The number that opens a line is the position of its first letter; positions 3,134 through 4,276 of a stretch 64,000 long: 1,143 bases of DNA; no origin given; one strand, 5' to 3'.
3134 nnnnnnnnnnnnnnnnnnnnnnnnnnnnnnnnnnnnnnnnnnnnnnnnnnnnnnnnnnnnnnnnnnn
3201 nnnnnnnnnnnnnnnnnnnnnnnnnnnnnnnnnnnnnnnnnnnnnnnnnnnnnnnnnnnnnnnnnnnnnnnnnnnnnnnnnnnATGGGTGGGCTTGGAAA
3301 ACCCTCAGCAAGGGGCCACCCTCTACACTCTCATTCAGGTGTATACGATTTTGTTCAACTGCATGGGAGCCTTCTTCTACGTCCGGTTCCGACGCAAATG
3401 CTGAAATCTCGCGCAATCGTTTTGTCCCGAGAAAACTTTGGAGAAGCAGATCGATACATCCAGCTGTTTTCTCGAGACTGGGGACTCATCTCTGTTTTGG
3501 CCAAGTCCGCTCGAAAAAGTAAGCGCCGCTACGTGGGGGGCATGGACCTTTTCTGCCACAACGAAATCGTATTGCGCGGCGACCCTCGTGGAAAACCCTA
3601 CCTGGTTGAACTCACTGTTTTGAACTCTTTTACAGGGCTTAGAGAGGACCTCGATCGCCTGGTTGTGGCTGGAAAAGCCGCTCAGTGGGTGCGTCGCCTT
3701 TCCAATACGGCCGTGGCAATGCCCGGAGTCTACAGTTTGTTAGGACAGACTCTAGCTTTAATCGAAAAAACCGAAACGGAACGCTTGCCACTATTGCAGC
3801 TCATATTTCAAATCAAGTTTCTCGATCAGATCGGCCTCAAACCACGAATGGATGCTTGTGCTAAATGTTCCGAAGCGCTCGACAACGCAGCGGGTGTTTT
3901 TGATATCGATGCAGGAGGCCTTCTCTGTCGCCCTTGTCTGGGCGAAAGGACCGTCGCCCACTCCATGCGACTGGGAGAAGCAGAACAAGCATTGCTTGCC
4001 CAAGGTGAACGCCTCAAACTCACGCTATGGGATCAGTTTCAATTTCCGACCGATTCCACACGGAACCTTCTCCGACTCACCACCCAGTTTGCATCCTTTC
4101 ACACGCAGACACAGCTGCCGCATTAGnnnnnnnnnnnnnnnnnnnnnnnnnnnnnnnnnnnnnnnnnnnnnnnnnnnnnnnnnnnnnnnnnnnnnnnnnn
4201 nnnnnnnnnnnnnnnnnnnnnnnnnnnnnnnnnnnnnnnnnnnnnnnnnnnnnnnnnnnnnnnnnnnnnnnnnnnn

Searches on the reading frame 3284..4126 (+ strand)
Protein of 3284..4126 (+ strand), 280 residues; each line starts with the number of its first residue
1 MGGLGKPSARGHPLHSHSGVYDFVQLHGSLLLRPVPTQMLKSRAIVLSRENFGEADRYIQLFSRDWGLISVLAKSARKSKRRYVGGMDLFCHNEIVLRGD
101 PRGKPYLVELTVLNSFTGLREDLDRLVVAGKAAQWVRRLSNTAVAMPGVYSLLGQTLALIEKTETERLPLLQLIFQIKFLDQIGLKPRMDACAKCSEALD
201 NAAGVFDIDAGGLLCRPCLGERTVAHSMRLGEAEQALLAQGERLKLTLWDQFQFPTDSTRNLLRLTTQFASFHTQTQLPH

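Call 27: find_encoding_contigs(protein=window:3284-4126:+, flank=10000, max_places=4)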
Protein window:3284-4126:+ (280 aa): no gene with exactly this product is on record in the collection.
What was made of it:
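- Tried and rejected: The look-up at the left end failed (call 27).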
